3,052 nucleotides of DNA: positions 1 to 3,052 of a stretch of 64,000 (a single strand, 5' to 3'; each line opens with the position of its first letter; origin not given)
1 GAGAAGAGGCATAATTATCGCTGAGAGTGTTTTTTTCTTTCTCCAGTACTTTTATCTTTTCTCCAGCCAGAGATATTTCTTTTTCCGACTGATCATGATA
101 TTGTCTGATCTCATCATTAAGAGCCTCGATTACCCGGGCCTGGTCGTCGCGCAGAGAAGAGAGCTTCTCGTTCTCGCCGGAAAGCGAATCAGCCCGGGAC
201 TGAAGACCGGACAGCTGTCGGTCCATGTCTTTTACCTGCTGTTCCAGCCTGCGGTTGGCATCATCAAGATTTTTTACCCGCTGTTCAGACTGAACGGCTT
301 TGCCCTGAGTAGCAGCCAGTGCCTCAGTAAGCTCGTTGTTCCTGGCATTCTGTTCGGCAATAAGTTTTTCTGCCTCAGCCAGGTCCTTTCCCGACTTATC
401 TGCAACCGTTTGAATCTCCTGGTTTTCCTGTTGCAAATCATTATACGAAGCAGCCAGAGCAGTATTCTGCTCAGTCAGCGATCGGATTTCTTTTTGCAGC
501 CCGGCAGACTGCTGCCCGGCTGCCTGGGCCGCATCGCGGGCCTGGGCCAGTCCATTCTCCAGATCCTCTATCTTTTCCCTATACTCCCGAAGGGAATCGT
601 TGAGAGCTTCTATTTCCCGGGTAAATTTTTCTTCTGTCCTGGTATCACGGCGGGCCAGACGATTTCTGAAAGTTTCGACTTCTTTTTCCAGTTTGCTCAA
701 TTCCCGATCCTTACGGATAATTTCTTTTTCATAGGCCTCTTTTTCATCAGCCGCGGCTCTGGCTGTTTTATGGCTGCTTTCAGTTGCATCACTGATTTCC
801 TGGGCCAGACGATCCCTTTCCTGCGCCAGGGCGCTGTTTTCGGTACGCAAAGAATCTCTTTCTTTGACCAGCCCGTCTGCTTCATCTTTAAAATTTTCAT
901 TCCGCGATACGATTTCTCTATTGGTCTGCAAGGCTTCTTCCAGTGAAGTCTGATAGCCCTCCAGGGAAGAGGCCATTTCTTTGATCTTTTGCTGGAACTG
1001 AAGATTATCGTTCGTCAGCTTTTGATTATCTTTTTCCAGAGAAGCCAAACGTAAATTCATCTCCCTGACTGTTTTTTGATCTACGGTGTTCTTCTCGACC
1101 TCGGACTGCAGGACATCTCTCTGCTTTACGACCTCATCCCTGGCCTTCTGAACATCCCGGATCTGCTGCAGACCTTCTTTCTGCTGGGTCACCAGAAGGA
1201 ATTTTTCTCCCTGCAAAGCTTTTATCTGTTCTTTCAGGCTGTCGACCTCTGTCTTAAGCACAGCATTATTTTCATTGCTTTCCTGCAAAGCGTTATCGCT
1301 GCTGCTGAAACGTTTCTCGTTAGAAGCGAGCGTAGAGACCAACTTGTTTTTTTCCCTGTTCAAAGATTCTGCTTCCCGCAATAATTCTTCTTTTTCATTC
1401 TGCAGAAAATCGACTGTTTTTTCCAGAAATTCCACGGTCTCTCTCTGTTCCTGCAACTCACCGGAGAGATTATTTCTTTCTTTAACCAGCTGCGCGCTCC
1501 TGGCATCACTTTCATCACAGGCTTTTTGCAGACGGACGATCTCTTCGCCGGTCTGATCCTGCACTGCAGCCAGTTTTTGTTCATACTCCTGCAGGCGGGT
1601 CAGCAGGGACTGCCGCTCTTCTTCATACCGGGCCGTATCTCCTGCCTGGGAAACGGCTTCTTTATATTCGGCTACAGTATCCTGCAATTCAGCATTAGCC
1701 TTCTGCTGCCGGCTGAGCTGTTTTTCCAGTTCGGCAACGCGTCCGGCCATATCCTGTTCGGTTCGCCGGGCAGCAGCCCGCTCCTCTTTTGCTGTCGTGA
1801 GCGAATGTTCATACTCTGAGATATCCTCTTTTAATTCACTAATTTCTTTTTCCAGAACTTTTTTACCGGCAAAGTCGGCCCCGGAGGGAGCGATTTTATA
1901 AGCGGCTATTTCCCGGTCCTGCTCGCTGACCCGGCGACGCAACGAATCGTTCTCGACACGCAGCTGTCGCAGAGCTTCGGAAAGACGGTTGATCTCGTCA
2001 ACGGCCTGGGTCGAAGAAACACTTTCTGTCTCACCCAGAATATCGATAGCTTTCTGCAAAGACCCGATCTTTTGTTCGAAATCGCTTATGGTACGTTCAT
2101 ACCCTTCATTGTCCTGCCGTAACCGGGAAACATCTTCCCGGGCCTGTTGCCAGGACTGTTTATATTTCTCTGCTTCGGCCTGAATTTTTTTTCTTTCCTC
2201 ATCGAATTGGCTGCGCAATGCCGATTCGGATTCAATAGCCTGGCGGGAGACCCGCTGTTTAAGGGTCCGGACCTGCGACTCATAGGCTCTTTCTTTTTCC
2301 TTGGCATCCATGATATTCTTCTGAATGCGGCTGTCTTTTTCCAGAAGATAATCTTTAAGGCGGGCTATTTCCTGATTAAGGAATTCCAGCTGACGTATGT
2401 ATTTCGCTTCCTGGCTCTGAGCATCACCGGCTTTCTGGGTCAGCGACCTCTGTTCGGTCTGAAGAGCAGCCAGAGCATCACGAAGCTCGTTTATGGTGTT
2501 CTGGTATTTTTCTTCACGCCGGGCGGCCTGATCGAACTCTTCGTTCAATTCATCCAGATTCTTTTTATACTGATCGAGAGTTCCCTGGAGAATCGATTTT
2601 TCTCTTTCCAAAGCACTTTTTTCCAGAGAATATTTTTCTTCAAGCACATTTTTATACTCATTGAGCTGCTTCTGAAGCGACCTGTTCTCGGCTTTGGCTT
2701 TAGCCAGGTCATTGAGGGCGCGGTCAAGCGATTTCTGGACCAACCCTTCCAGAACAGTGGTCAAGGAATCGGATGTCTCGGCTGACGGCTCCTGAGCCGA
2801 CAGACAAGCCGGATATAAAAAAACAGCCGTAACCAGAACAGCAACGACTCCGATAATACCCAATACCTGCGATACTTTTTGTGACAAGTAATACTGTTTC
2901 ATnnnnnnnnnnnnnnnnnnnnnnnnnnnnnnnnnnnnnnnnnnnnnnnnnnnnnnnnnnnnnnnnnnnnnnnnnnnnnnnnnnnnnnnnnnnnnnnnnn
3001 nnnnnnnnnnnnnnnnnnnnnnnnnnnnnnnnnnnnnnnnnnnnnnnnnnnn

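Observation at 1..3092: Coiled-coil protein of more than 967 aa with an N-terminal anchor is missing from the ORF track, and has a long leader with a stop/start-coupled mini-ORF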

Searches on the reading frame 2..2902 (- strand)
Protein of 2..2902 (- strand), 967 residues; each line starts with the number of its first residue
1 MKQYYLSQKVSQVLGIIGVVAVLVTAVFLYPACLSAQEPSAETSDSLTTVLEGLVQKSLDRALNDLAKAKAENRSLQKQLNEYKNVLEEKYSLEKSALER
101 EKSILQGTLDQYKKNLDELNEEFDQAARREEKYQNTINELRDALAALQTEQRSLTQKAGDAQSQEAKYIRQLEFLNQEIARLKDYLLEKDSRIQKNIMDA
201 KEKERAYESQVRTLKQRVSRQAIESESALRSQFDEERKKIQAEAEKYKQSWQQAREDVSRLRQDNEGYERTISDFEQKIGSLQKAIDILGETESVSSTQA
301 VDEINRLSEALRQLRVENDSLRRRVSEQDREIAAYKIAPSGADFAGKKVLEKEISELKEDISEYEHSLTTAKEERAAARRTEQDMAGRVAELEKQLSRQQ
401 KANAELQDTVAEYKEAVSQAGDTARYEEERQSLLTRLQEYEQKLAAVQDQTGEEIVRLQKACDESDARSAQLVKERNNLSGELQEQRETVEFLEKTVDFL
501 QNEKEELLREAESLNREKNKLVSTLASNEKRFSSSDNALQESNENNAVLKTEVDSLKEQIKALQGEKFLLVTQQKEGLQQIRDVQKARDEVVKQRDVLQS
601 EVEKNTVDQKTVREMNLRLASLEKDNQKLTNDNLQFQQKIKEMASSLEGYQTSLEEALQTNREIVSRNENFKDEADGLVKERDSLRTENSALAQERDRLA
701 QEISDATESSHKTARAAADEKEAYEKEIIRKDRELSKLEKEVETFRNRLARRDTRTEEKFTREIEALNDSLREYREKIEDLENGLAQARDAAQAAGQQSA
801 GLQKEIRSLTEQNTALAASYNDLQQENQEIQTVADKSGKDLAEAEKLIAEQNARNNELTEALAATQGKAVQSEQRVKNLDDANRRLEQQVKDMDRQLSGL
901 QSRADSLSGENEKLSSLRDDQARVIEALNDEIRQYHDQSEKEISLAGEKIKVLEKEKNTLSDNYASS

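Call 5: search_protein_families(library=pfam, proteins=[window:2-2902:-], max_evalue=0.1)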
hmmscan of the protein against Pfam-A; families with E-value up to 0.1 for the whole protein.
window:2-2902:- (967 aa): 9 families
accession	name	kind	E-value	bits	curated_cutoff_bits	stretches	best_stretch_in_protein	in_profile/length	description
PF06419.17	COG6_N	-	0.00089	19.8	27.4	1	744-816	15-87/114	Conserved oligomeric complex COG6, N-terminal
PF08614.16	ATG16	-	0.0013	19.4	33.7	0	802-960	27-184/200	Autophagy protein 16 (ATG16)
PF06785.16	UPF0242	-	0.0016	19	33.5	1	499-612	57-165/194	Uncharacterised protein family (UPF0242) N-terminus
PF02403.27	Seryl_tRNA_N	-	0.0022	18.6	28.2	1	297-375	24-97/108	Seryl-tRNA synthetase N-terminal domain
PF17675.6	APG6_N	-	0.01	16.7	45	1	732-837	15-121/132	Apg6 coiled-coil region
PF25443.1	ANG-1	-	0.011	16.4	28.5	1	871-937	18-81/105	ANG-1-like domain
PF08647.16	BRE1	-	0.012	16.1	27.9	1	351-419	23-91/95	BRE1 E3 ubiquitin ligase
PF12329.13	TMF_DNA_bd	-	0.028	14.8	35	1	238-289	15-66/74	TATA element modulatory factor 1 DNA binding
PF04508.17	Pox_A_type_inc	-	0.031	14.6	21.4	1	770-790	2-22/23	Viral A-type inclusion protein repeat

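Call 7: find_homologous_proteins(query=window:2-2902:-, max_evalue=0.00001)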
Query window:2-2902:-: 8000 candidates shared short words with the query, none scored E <= 0.00001.

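Call 17: find_related_loci(query=window:2-2902:-, collection=metagenome_contigs, flank=10000)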
Query window:2-2902:- (967 aa) in metagenome_contigs; peptide patterns used: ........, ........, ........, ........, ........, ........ (x = any residue, [..] = any of these).
136 stretches matched a pattern, but none encodes a relative of the query by tblastn (E <= 1e-3).

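Call 22: search_solved_structures(query=window:2-2902:-, max_evalue=0.01)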
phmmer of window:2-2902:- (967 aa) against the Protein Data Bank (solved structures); distinct sequences matched with E-value up to 0.01: 0.

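Call 28: search_protein_families(library=ncbifam, proteins=[window:2-2902:-], max_evalue=0.1)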
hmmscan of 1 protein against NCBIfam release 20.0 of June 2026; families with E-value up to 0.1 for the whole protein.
window:2-2902:- (967 aa): 11 families
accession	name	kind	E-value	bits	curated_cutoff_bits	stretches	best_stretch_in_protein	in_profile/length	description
TIGR02168.1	SMC_prok_B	equivalog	3.2e-23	81.5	567.35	4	758-963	689-897/1181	chromosome segregation protein SMC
NF045487.1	ASRP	equivalog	4.9e-22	78.3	300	3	691-964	122-399/593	archaea-specific SMC-related protein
TIGR02169.1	SMC_prok_A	equivalog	7.9e-21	73.5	729.4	4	724-962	222-463/1165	chromosome segregation protein SMC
TIGR04523.1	Mplasa_alph_rch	subfamily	8.4e-18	63.7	270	4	351-655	305-613/745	helix-rich protein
NF002572.0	PRK02224.1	equivalog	3.8e-12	45.3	1087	3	45-419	190-534/888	DNA double-strand break repair ATPase Rad50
TIGR04211.1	SH3_and_anchor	equivalog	3.4e-08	33.3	65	2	245-335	62-151/198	TIGR04211 family SH3 domain-containing protein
NF003034.1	PRK03918.1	equivalog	4.2e-08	31.6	700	2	459-847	192-578/878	DNA double-strand break repair ATPase Rad50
NF041035.1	Rad50_Halo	equivalog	9.8e-06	24.2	1000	1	680-933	199-443/883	DNA double-strand break repair ATPase Rad50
NF045780.1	TrlF_fam_ATP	equivalog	0.0018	17.1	350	0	503-782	431-710/944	TrlF family AAA-like ATPase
NF041034.1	Rad50_Sulf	equivalog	0.0028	15.6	1000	1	348-886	187-706/872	DNA double-strand break repair ATPase Rad50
NF040788.1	S-lay_SlaB_Mtsph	equivalog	0.004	16.1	700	0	487-565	307-385/416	S-layer protein SlaB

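Call 29: search_protein_representatives(protein=window:2-2902:-)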
Query: 967 residues. Proteins with E-value up to 0.001 (for the whole library): 3; up to 1e-10: 0; up to 1e-30: 0. The best 3 are listed.
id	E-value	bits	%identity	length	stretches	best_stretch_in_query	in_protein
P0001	8.6e-09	51.2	26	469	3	34-200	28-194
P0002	7.9e-08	48.0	26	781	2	25-256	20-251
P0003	1.9e-05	40.2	28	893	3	27-256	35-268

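Call 32: find_encoding_contigs(protein=P0002, flank=8000, max_places=4)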
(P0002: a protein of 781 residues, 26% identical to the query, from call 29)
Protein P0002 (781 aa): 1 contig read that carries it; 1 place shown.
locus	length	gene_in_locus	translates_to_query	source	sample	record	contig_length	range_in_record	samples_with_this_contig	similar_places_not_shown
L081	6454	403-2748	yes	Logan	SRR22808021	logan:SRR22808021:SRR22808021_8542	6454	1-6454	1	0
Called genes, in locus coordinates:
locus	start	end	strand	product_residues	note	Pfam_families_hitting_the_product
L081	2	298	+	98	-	?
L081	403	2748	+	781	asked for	PF06818:Fez1 (faint)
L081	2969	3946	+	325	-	PF13371:TPR_9 (faint), PF14559:TPR_19, PF12895:ANAPC3, PF23914:TPR_CcmH_CycH (weak), PF00515:TPR_1 (weak), PF07719:TPR_2 (weak), PF13414:TPR_11 (weak), PF13424:TPR_12 (weak), +6 more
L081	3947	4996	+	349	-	PF13414:TPR_11 (weak), PF12895:ANAPC3 (weak), PF13424:TPR_12 (weak), PF13432:TPR_16, PF14559:TPR_19 (weak), PF00515:TPR_1, PF13181:TPR_8, PF14559:TPR_19, +17 more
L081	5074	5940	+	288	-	PF00989:PAS, PF13188:PAS_8, PF08448:PAS_4, PF13426:PAS_9, PF08447:PAS_3 (weak), PF08448:PAS_4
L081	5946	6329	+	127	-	PF00072:Response_reg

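Call 34: find_encoding_contigs(protein=P0003, flank=10000, max_places=4)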
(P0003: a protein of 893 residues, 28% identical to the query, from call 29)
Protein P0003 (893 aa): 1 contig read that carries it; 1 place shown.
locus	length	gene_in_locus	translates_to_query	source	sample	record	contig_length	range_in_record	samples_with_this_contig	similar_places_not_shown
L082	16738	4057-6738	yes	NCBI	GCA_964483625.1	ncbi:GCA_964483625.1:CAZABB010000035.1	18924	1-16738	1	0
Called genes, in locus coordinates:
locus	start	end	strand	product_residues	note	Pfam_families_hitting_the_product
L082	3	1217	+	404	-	?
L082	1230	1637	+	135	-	-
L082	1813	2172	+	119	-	PF02311:AraC_binding (weak), PF07883:Cupin_2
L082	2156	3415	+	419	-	PF00150:Cellulase, PF02449:Glyco_hydro_42 (faint), PF11790:Glyco_hydro_cc (weak)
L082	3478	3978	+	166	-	PF04982:TM_HPP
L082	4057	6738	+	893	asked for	PF23649:FKBP15 (faint), PF24161:CCDC39 (weak)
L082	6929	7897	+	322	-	PF13371:TPR_9 (faint), PF23914:TPR_CcmH_CycH (faint), PF24575:TPR_Slam (faint), PF00515:TPR_1 (faint), PF07719:TPR_2 (faint), PF12895:ANAPC3, PF14559:TPR_19, PF13424:TPR_12 (weak), +7 more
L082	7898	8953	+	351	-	PF13371:TPR_9 (weak), PF13424:TPR_12 (weak), PF13432:TPR_16 (weak), PF12895:ANAPC3 (weak), PF00515:TPR_1, PF13181:TPR_8, PF13432:TPR_16, PF14559:TPR_19, +18 more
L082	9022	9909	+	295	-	PF00989:PAS, PF13188:PAS_8, PF08448:PAS_4, PF13426:PAS_9, PF08447:PAS_3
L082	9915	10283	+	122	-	PF00072:Response_reg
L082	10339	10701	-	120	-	PF07238:PilZ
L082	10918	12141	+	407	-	PF01136:Peptidase_U32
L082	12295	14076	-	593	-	PF02518:HATPase_c, PF13589:HATPase_c_3, PF01119:DNA_mis_repair, PF08676:MutL_C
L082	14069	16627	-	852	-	PF01624:MutS_I, PF05188:MutS_II, PF05192:MutS_III, PF05190:MutS_IV, PF00488:MutS_V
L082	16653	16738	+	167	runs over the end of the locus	PF00072:Response_reg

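Call 35: find_encoding_contigs(protein=P0001, flank=10000, max_places=4)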
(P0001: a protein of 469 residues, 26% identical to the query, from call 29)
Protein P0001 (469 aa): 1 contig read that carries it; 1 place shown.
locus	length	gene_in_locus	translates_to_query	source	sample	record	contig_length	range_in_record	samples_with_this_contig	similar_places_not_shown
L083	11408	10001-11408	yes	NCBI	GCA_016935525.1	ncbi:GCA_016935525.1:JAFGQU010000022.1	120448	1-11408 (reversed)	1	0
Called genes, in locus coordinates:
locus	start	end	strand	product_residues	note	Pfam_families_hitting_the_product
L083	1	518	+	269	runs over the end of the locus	-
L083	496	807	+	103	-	PF01817:CM_2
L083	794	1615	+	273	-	PF04784:DUF547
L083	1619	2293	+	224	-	PF00535:Glycos_transf_2, PF10111:Glyco_tranf_2_2 (weak)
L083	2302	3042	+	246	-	PF01182:Glucosamine_iso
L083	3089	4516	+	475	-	PF00890:FAD_binding_2 (faint), PF01134:GIDA (weak), PF01262:AlaDh_PNT_C (faint), PF01266:DAO (faint), PF07992:Pyr_redox_2, PF12831:FAD_oxidored, PF00070:Pyr_redox, PF02852:Pyr_redox_dim, +6 more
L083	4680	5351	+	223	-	PF09335:VTT_dom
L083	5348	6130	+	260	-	PF04116:FA_hydroxylase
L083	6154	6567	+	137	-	PF07681:DoxX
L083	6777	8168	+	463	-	PF00285:Citrate_synt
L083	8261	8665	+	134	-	-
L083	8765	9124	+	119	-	PF00190:Cupin_1 (weak), PF02311:AraC_binding (weak), PF07883:Cupin_2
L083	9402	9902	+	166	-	PF04982:TM_HPP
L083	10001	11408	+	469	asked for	PF08614:ATG16 (faint), PF23649:FKBP15 (faint), PF28422:CCDC89 (faint), PF06818:Fez1 (faint), PF24161:CCDC39 (faint), PF27241:CLIP1 (faint), PF20492:ERM_helical (faint)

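Call 60: find_encoding_contigs(protein=P0004, flank=9000, max_places=10)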
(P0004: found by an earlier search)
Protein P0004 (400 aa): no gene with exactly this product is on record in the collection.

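Call 69: search_protein_families(library=pfam, proteins=[P0002, P0003, L082:6929-7897:+, L082:7898-8953:+, L082:3478-3978:+], max_evalue=0.001)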
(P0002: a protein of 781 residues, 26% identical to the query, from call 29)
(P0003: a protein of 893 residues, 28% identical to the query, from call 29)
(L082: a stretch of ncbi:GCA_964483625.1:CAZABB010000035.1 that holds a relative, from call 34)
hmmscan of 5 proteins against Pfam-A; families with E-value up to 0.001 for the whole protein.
P0002 (781 aa): 3 families
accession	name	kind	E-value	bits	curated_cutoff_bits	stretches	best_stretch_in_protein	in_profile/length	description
PF06818.20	Fez1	-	2.1e-06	28.8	34.4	0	263-434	12-183/199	Fez1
PF13851.11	GAS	-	0.00014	21.8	32.3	1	257-418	22-180/200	Growth-arrest specific micro-tubule binding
PF25764.1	KIF21A_4th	-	0.00072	19.7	33.1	1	573-685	56-157/183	KIF21A-like domain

P0003 (893 aa): 0 families

L082:6929-7897:+ (322 aa): 18 families
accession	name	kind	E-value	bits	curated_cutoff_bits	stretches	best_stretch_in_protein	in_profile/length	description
PF07719.23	TPR_2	-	1.7e-22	78.1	27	1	207-237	4-34/34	Tetratricopeptide repeat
PF14559.12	TPR_19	-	5.3e-18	65.5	25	1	180-239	1-60/68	Tetratricopeptide repeat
PF00515.34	TPR_1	-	1e-13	50.9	27.8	1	206-237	3-34/34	Tetratricopeptide repeat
PF13428.12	TPR_14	-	1.6e-13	50.3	23.5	0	240-278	3-41/44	Tetratricopeptide repeat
PF13432.12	TPR_16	-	2e-13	50.9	32.7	1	180-237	7-64/65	Tetratricopeptide repeat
PF13181.12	TPR_8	-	6.8e-13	48.1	25.7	0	206-237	3-34/34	Tetratricopeptide repeat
PF13424.12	TPR_12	-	1.3e-12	48.2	30.1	1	208-267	7-74/77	Tetratricopeptide repeat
PF13431.12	TPR_17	-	2.6e-10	40.2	24.4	0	228-258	3-33/34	Tetratricopeptide repeat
PF12895.13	ANAPC3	-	4.3e-10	40.2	27.2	1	182-263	1-81/82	Anaphase-promoting complex, cyclosome, subunit 3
PF23914.1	TPR_CcmH_CycH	-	4.5e-10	40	42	0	227-263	110-146/158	Cytochrome c-type biogenesis protein H TPR domain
PF13414.12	TPR_11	-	9.4e-09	35.3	26.8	1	215-246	5-36/42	TPR repeat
PF13174.12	TPR_6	-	2e-08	34.8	26.3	0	207-236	3-32/33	Tetratricopeptide repeat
PF13371.12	TPR_9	-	3.4e-08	33.8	35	0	208-241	33-66/73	Tetratricopeptide repeat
PF24575.1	TPR_Slam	-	1.1e-07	32.7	35.2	0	245-295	54-104/104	Surface lipoprotein assembly modifier, N-terminal TPR repeats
PF13525.12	YfiO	-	2.1e-07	31.4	25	0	169-237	4-75/203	Outer membrane lipoprotein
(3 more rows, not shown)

L082:7898-8953:+ (351 aa): 25 families
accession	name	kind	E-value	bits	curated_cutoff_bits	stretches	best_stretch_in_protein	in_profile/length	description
PF07719.23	TPR_2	-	2.4e-27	93.2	27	2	250-282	2-34/34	Tetratricopeptide repeat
PF00515.34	TPR_1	-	3.9e-27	93.4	27.8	2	216-248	2-34/34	Tetratricopeptide repeat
PF14559.12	TPR_19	-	4.3e-23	81.8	25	3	230-289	6-65/68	Tetratricopeptide repeat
PF13181.12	TPR_8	-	7.8e-23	79.1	25.7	2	216-248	2-34/34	Tetratricopeptide repeat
PF13431.12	TPR_17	-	2.9e-19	68.1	24.4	2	271-303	1-33/34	Tetratricopeptide repeat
PF13428.12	TPR_14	-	5.4e-19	67.2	23.5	2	216-256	2-42/44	Tetratricopeptide repeat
PF13424.12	TPR_12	-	9.9e-18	64.6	30.1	2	252-313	6-75/77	Tetratricopeptide repeat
PF13174.12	TPR_6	-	4.4e-16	58.8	26.3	1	250-281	1-32/33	Tetratricopeptide repeat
PF13432.12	TPR_16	-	4.4e-15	56.2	32.7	2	219-283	1-65/65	Tetratricopeptide repeat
PF13176.12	TPR_7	-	3.7e-14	52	27.9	1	218-250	2-34/36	Tetratricopeptide repeat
PF13371.12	TPR_9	-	2.2e-13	50.4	35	1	194-251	8-65/73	Tetratricopeptide repeat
PF13414.12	TPR_11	-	1.5e-11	44.2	26.8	1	222-261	1-40/42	TPR repeat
PF12895.13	ANAPC3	-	1.6e-10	41.6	27.2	2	195-274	3-81/82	Anaphase-promoting complex, cyclosome, subunit 3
PF13374.12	TPR_10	-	6.8e-10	39.1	27.5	0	218-243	5-30/42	Tetratricopeptide repeat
PF23914.1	TPR_CcmH_CycH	-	2.5e-09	37.6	42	1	230-283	102-155/158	Cytochrome c-type biogenesis protein H TPR domain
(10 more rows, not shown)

L082:3478-3978:+ (166 aa): 1 family
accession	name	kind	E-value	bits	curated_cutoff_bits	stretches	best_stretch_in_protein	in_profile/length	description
PF04982.19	TM_HPP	-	4.2e-21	75.6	27.2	1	12-149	6-134/157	HPP, transmembrane region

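Call 70: search_protein_families(library=phrogs, proteins=[window:2-2902:-], max_evalue=0.001)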
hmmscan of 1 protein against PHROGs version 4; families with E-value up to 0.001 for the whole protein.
window:2-2902:- (967 aa): 1 family
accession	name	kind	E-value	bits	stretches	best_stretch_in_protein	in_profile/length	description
phrog_167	-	tail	0.00022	20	1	759-956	114-326/1555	tail length tape measure protein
